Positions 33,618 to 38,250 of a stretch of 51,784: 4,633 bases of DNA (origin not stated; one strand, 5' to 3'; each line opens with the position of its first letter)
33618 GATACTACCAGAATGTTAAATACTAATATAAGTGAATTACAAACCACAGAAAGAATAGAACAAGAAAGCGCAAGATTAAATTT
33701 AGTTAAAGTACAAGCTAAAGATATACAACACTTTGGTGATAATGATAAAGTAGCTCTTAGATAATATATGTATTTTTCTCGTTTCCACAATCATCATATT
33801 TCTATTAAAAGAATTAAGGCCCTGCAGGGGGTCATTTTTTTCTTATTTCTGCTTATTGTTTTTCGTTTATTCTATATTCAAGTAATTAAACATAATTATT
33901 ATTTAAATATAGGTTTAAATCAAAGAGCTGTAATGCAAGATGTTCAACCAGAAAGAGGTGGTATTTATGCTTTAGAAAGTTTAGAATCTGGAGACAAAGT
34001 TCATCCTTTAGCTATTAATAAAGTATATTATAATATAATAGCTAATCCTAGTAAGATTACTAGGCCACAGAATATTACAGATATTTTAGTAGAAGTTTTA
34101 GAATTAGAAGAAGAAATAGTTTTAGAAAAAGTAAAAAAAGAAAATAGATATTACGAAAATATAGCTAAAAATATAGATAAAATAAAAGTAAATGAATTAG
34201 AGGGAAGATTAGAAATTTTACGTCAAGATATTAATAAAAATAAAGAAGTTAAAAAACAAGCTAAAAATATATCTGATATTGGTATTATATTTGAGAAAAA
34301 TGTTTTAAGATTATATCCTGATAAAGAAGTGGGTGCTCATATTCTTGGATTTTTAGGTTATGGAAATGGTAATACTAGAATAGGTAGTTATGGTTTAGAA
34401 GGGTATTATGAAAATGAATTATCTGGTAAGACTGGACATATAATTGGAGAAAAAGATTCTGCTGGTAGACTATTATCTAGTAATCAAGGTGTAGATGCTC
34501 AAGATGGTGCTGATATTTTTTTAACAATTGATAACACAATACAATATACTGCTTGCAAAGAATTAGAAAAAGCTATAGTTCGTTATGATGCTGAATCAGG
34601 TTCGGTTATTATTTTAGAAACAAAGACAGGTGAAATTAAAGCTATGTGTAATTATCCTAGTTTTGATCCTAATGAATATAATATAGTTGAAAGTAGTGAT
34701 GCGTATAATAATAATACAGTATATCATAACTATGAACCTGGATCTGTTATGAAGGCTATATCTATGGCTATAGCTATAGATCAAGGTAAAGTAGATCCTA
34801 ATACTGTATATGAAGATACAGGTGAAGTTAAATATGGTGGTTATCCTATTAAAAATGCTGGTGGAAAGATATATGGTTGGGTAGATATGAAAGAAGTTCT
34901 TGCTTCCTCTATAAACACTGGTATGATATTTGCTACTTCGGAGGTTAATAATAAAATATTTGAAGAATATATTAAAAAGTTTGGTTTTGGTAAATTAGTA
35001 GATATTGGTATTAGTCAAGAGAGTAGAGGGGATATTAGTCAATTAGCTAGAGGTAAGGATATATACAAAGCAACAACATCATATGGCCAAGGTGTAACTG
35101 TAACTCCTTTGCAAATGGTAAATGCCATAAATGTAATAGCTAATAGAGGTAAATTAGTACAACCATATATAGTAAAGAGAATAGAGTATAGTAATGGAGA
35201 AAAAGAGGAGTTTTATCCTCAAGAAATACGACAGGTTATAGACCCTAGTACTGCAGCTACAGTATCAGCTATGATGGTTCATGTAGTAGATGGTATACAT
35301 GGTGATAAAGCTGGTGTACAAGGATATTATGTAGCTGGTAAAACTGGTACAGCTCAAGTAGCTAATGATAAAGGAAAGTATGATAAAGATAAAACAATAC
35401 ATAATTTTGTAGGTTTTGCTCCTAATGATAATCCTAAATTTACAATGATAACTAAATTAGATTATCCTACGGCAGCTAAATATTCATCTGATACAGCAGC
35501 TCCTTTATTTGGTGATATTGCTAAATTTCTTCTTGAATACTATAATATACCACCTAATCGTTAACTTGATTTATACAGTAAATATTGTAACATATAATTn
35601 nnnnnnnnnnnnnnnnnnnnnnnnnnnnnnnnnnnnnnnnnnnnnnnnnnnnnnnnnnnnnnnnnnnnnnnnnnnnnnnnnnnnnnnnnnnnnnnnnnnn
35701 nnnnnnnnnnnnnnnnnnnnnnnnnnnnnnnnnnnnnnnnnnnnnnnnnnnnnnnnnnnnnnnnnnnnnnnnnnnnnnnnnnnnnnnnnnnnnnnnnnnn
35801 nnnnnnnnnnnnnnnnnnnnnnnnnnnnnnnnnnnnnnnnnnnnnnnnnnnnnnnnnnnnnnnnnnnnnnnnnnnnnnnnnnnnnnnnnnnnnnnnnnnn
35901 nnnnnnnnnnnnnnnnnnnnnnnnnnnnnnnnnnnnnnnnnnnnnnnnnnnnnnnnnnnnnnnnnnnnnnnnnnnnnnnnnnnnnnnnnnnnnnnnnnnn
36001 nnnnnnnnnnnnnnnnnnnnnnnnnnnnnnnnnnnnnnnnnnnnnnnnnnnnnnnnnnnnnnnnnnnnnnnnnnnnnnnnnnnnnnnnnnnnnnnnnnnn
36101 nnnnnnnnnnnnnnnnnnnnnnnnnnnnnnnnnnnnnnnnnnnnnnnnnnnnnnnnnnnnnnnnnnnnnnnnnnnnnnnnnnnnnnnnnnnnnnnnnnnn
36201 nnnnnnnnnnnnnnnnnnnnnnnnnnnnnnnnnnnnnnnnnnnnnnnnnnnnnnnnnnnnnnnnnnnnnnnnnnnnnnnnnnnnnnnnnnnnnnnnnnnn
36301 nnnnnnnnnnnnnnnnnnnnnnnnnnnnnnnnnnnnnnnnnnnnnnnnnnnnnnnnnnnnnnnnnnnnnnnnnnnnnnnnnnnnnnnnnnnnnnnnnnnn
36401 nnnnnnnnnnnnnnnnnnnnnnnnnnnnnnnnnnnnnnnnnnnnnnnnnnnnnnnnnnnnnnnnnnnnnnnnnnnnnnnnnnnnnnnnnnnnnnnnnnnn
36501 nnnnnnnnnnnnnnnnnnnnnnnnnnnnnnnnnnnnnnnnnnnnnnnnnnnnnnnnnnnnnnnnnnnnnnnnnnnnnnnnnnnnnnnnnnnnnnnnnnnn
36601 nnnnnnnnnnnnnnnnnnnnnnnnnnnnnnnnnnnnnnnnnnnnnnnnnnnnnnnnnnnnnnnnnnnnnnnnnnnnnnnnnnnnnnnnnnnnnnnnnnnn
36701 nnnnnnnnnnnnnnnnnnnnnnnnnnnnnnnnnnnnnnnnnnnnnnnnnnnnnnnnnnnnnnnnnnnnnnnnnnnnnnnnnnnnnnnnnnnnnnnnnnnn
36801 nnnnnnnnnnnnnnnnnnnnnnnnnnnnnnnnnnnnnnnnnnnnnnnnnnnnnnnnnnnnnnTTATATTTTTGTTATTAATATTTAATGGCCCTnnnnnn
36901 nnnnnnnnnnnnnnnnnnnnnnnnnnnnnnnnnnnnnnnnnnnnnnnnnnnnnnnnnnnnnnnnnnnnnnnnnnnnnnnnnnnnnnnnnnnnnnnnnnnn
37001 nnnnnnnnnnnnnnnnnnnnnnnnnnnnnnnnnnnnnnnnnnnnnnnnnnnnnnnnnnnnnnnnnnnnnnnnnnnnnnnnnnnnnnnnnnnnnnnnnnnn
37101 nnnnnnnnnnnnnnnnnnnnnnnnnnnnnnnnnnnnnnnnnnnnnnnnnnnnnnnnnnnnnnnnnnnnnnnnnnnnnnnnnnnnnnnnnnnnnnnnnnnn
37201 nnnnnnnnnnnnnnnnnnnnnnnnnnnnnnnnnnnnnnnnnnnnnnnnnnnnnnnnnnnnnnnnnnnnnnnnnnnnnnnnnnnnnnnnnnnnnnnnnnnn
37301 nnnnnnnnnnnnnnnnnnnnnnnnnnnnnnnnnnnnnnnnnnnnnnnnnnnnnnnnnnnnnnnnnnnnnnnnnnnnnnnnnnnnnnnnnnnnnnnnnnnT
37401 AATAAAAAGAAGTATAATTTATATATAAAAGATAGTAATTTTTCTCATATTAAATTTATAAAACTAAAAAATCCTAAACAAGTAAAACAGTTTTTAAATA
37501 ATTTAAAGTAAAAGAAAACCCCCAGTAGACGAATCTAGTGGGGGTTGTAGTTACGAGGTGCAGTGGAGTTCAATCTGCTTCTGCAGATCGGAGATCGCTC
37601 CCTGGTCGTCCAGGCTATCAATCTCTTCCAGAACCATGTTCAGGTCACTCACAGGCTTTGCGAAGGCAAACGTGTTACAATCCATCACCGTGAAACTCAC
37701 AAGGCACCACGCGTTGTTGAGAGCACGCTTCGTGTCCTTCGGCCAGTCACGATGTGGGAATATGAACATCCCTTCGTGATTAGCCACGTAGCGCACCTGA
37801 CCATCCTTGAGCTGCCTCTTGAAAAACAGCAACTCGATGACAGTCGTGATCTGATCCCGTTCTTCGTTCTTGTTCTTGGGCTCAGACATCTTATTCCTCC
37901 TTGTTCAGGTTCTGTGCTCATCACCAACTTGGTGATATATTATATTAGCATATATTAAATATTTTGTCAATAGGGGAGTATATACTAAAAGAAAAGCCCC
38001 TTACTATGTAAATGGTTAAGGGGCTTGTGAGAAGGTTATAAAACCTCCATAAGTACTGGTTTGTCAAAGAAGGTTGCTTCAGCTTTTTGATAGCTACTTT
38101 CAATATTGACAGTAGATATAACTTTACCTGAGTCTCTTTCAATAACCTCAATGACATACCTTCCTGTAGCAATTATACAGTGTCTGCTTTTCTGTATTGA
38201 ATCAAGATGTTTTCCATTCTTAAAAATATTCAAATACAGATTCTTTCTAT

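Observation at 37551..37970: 112-aa ORF at about 52% G+C in a genome of about 29% G+C, controlled through a perfect 17-nt palindrome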

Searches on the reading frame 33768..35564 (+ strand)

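Call 45: search_protein_families(library=ncbifam, proteins=[window:33768-35564:+], max_evalue=0.00001)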
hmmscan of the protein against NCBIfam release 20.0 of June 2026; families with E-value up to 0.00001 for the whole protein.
window:33768-35564:+ (598 aa): 16 families
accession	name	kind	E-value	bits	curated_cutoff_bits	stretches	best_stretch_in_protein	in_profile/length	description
TIGR02214.1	spoVD_pbp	equivalog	1.1e-100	337.9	688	1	23-597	9-563/636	stage V sporulation protein D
TIGR03423.1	pbp2_mrdA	equivalog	6.3e-87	292.5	455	1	15-589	2-591/593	penicillin-binding protein 2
NF053573.1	PBP2_PenA_Neis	exception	7.1e-69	232.8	1105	1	12-590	24-562/572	peptidoglycan D,D-transpeptidase PBP2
NF011685.0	PRK15105.1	subfamily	5.3e-62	210.2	737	1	15-597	23-566/588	peptidoglycan glycosyltransferase FtsI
NF038271.1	strep_PBP2X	exception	6.1e-54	183.4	1050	1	26-569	31-595/750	penicillin-binding protein PBP2X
NF051842.1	PBP4_5_Efaec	equivalog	4.3e-42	144.3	700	1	161-573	236-654/668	penicillin-binding protein PBP4(5)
TIGR02074.1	PBP_1a_fam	subfamily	1.6e-36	126.2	508.75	1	244-553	220-497/535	PBP1A family penicillin-binding protein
NF008061.0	PRK10795.1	equivalog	4.5e-31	108.1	962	1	18-564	25-592/634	peptidoglycan DD-transpeptidase MrdA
NF051885.1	tranpepglycosPbpC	equivalog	2e-25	89.5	900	1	244-533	289-548/632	multimodular transpeptidase-transglycosylase PbpC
NF038278.1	strep_PBP2B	exception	1.3e-20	73.4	975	1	197-584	255-670/678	penicillin-binding protein PBP2B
NF038276.1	strep_PBP2A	exception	3.3e-18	65.3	1100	1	274-555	351-613/716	penicillin-binding protein PBP2A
NF000406.1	MECB_PBP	exception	2.1e-16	59.4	1450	1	172-559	231-634/674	PBP2a family beta-lactam-resistant peptidoglycan transpeptidase MecB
NF033378.1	MECD_PBP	exception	4.2e-15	55.1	1450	1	162-560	223-638/678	PBP2a family beta-lactam-resistant peptidoglycan transpeptidase MecD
NF038272.1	strep_PBP1A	exception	3.5e-12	45.4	1075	1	315-549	357-581/658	penicillin-binding protein PBP1A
TIGR02073.1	PBP_1c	equivalog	7.1e-12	44.7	494.2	1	246-530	239-495/728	penicillin-binding protein 1C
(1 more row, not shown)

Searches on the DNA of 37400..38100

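Call 7: search_rna_families(source=window, start=37400, end=38100, threshold=evalue, max_evalue=10)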
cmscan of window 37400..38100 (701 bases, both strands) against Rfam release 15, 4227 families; matches with E-value up to 10: 10.
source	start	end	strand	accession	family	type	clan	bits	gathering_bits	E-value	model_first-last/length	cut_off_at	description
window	37448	37551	+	RF02618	SSRC34_2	Gene; sRNA;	-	20.8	48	0.78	1-125/125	no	Streptococcus sRNA 34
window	37511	37562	-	RF02399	NsiR1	Gene; sRNA;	-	18.7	39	0.45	1-60/60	no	Nitrogen stress-induced RNA 1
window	37903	37925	-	RF01303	sR49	Gene; snRNA; snoRNA; CD-box;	-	17.6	50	0.63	1-56/56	no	Small nucleolar RNA sR49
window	37880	37928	-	RF01139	sR2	Gene; snRNA; snoRNA; CD-box;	-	16.9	42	0.31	1-57/57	no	Small nucleolar RNA sR2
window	37475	37553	+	RF00514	His_leader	Cis-reg; leader;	-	15.9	49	5.8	1-126/126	no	Histidine operon leader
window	37980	38081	-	RF00519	suhB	Gene; sRNA;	CL00108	15.3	41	2.1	1-77/77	no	Makes More Granules Regulator RNA (mmgR)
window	37895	38030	+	RF01241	SNORA81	Gene; snRNA; snoRNA; HACA-box;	-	15.2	45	3.3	1-179/179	no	Small nucleolar RNA SNORA81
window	37538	37602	+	RF00745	mir-499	Gene; miRNA;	-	15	60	3.5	1-80/80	no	mir-499 microRNA precursor family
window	37992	38025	+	RF02442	SpF66_sRNA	Gene; sRNA;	-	13.9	42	0.84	194-226/239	no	Streptococcus sRNA SpF66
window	37881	37927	-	RF01304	sR5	Gene; snRNA; snoRNA; CD-box;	-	13.8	40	1.4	1-53/53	no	Small nucleolar RNA sR5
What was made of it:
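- On Known structured RNA family (Rfam 15): The best sub-threshold hits have E of 0.3 or worse (call 7).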
